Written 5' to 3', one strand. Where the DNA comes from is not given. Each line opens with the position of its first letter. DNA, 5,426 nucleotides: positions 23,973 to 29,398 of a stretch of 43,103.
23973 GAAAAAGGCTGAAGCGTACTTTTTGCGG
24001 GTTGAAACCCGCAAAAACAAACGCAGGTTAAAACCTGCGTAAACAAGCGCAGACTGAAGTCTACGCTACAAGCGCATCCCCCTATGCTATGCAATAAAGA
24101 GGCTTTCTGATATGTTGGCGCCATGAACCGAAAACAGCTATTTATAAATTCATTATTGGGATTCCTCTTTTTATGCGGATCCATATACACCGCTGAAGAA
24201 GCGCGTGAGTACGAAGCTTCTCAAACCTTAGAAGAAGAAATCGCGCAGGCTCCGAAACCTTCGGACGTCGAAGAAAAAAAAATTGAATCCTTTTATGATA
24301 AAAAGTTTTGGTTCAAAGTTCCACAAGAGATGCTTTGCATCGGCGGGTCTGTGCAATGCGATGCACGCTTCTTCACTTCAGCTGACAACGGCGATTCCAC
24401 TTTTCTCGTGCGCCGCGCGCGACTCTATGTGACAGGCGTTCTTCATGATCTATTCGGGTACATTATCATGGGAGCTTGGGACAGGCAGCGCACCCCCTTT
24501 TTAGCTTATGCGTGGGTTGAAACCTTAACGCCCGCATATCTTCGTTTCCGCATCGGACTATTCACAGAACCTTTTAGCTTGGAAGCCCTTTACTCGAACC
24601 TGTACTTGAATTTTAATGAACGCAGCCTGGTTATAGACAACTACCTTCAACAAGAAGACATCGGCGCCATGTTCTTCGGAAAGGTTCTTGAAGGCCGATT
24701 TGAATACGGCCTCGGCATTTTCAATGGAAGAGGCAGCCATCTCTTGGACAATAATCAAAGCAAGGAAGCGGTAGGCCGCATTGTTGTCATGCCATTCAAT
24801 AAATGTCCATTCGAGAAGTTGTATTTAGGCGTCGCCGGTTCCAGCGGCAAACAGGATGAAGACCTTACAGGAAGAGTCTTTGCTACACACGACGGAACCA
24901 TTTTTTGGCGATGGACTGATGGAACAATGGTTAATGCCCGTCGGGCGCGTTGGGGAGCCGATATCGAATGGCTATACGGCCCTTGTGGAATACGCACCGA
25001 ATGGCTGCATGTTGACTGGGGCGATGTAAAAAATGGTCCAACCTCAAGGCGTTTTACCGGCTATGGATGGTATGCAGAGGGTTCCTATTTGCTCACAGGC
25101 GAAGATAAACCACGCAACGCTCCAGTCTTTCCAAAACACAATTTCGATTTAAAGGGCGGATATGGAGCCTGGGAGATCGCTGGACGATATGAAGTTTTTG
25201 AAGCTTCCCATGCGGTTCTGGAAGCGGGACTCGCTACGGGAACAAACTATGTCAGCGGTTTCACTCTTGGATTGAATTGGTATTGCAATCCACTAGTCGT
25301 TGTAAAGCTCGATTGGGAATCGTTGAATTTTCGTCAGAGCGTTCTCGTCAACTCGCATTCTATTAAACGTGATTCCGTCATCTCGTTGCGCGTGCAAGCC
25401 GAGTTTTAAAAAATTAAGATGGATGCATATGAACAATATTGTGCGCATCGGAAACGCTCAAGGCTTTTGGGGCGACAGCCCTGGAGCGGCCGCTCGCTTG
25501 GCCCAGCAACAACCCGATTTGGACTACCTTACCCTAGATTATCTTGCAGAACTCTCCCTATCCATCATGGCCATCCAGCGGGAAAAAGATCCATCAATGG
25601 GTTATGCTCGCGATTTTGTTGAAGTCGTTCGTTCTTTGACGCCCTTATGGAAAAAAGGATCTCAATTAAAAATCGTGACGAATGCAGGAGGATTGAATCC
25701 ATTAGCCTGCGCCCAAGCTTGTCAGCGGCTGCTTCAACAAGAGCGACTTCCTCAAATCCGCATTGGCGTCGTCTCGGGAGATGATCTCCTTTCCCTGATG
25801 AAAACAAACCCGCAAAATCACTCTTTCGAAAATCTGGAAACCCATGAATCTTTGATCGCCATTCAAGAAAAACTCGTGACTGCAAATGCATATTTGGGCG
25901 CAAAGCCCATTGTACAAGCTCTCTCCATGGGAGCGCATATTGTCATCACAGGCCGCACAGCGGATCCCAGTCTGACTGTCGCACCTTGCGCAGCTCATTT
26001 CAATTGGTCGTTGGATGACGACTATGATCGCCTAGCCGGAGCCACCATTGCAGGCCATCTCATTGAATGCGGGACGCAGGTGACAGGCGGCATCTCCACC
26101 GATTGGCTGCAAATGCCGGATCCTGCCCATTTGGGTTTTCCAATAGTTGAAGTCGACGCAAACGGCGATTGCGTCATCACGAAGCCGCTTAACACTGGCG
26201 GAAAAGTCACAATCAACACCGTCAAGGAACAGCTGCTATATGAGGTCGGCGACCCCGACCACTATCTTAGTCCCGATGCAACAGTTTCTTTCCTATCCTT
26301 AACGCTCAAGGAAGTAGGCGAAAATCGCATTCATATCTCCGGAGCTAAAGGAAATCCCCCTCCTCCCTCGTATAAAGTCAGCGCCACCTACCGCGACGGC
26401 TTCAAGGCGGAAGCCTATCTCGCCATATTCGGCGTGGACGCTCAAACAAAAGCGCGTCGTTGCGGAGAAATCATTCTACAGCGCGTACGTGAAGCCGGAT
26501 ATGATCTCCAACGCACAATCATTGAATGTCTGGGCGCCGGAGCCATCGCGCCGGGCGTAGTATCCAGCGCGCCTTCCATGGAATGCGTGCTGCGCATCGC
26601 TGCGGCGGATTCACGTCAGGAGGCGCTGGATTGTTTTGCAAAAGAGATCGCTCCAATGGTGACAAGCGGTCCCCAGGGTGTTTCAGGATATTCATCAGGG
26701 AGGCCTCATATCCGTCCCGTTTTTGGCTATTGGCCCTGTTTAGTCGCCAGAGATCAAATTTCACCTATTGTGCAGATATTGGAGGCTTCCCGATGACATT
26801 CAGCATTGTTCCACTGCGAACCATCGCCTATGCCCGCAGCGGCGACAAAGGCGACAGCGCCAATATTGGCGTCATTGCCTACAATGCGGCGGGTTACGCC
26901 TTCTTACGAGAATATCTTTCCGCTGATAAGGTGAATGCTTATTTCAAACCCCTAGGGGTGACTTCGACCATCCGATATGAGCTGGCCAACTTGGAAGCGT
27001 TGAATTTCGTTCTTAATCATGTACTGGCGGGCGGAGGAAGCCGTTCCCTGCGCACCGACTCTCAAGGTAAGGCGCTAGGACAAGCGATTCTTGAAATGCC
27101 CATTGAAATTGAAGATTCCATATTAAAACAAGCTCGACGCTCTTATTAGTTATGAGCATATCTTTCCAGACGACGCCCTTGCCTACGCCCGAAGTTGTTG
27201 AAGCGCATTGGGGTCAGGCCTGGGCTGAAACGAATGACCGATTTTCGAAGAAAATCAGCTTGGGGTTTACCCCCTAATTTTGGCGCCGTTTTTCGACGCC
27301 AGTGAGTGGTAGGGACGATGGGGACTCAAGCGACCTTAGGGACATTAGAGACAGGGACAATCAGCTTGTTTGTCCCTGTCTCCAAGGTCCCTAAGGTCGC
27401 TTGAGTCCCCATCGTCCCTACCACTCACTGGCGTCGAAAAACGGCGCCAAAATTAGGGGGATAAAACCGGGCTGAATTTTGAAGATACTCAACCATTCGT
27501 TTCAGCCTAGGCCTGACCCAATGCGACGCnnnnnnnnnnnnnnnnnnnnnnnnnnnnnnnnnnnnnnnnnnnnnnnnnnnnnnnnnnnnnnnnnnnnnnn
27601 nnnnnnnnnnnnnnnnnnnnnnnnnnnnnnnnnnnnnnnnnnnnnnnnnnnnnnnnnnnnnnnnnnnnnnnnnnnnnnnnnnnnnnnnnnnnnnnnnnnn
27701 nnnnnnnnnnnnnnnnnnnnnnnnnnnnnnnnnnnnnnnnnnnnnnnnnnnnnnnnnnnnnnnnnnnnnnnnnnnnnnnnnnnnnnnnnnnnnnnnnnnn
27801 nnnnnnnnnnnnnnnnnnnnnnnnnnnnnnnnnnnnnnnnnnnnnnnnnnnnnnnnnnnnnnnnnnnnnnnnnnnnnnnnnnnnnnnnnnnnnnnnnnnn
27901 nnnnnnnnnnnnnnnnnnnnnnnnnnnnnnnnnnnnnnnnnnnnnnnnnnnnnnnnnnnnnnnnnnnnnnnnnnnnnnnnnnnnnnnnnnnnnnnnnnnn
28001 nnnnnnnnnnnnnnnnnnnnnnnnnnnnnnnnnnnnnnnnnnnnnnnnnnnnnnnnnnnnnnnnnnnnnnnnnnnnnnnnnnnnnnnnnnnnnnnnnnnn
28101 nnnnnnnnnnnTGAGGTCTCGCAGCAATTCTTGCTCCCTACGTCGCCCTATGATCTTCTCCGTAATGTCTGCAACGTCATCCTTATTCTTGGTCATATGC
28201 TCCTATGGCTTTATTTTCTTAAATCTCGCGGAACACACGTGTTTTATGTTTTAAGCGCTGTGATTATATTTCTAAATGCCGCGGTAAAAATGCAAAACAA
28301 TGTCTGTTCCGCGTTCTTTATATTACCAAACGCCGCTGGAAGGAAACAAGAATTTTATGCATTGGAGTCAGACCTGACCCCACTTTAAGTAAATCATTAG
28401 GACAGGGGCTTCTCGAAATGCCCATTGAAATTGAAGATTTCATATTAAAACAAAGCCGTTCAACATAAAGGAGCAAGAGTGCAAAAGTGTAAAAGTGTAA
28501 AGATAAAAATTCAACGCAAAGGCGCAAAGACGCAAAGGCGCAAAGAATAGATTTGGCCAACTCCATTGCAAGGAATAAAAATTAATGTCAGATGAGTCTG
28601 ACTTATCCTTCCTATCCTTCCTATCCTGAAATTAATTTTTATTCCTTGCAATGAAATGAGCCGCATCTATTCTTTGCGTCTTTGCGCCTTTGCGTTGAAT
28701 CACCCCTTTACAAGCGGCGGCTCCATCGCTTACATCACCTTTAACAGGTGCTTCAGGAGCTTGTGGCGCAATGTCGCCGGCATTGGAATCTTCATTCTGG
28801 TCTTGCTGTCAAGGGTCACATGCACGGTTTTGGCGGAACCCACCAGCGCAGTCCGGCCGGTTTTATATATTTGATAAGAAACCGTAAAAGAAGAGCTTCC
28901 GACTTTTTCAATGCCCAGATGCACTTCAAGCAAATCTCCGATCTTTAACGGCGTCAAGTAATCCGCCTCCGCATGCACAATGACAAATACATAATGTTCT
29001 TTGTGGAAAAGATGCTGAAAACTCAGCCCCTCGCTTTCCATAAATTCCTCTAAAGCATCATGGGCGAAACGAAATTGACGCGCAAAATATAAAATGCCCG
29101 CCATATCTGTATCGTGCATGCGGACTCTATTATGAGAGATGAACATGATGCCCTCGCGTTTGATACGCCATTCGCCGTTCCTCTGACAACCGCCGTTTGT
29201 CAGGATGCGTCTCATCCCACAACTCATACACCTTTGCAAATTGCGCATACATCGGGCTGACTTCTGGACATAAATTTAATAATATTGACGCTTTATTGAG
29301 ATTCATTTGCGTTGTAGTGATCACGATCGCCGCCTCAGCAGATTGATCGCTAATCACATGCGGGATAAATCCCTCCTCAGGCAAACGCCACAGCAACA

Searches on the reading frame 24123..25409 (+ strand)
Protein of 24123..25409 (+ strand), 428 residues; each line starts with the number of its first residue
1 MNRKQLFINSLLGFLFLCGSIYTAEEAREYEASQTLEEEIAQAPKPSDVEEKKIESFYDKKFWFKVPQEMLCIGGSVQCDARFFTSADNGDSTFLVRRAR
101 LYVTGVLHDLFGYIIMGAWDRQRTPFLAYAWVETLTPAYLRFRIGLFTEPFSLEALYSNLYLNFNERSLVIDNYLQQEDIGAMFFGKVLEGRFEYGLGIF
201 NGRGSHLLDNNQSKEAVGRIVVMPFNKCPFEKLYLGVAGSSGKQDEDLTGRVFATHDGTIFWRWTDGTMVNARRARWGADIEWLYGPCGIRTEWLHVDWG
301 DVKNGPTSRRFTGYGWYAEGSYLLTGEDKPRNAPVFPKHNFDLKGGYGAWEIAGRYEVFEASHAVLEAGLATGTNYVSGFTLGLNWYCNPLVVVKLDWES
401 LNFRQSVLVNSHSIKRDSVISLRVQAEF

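Call 43: search_protein_families(library=pfam, proteins=[window:24123-25409:+], max_evalue=0.00001)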
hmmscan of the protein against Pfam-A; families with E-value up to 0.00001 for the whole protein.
window:24123-25409:+ (428 aa): 1 family
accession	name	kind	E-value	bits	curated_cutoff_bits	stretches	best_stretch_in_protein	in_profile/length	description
PF07396.17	Porin_O_P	-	3.8e-26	92.6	20.9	1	74-393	4-336/370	Phosphate-selective porin O and P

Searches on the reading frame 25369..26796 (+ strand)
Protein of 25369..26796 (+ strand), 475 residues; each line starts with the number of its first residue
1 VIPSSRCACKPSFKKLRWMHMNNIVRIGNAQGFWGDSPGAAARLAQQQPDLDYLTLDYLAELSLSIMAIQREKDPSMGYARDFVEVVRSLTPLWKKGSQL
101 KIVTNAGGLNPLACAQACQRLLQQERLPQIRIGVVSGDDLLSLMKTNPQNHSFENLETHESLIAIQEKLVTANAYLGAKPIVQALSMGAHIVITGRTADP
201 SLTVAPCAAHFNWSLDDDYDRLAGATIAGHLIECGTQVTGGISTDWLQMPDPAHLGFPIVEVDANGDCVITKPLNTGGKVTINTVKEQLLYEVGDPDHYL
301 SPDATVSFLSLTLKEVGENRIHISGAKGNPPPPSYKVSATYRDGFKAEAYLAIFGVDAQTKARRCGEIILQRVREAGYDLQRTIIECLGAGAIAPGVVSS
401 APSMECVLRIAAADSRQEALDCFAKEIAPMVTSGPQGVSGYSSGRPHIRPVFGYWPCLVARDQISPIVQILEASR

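Call 8: search_protein_families(library=ncbifam, proteins=[window:25369-26796:+])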
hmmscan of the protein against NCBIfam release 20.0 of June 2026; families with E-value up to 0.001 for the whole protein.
window:25369-26796:+ (475 aa): 0 families

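Call 43: search_protein_families(library=pfam, proteins=[window:25369-26796:+], max_evalue=0.00001)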
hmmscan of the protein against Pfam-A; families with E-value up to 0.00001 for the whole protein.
window:25369-26796:+ (475 aa): 1 family
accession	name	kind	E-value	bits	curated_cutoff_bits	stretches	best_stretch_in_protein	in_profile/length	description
PF07287.17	AtuA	-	2.2e-145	485.2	22.8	1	25-469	1-436/437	Acyclic terpene utilisation family protein AtuA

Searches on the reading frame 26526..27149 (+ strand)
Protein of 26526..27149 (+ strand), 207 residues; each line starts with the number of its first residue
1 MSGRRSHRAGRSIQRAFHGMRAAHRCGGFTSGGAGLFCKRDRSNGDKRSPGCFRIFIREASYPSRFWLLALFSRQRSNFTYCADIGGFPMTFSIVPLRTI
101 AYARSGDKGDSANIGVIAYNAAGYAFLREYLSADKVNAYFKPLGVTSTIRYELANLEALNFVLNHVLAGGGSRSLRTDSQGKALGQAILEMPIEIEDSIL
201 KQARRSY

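Call 8: search_protein_families(library=ncbifam, proteins=[window:26526-27149:+])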
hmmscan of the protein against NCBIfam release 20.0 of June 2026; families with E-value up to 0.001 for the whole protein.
window:26526-27149:+ (207 aa): 0 families

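Call 43: search_protein_families(library=pfam, proteins=[window:26526-27149:+], max_evalue=0.00001)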
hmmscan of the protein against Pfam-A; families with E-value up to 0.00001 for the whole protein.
window:26526-27149:+ (207 aa): 1 family
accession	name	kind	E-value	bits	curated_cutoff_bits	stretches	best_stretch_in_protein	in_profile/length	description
PF23544.1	AtuA_ferredoxin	-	6.9e-29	100.9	27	1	95-193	1-112/113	AtuA ferredoxin-like domain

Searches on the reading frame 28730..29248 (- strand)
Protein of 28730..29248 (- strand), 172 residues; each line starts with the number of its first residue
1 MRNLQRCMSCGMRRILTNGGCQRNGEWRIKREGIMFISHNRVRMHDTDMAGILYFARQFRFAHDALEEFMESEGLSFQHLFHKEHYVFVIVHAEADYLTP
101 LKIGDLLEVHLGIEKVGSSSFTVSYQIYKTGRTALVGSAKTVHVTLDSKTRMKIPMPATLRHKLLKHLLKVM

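Call 8: search_protein_families(library=ncbifam, proteins=[window:28730-29248:-])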
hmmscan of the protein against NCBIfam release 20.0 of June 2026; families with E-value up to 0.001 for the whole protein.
window:28730-29248:- (172 aa): 4 families
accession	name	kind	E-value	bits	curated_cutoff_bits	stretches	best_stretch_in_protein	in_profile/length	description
TIGR00051.1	TIGR00051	subfamily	2.4e-19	69.8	68.7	1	41-151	3-111/117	YbgC/FadM family acyl-CoA thioesterase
TIGR02799.1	thio_ybgC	equivalog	2.6e-19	69.7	141.35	1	40-155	5-120/126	tol-pal system-associated acyl-CoA thioesterase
NF008065.0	PRK10800.1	equivalog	5.4e-12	46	185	1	35-157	5-125/134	tol-pal system-associated acyl-CoA thioesterase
NF047424.1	MenI_Staph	exception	0.00051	20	225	1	40-151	8-119/148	1,4-dihydroxy-2-naphthoyl-CoA hydrolase MenI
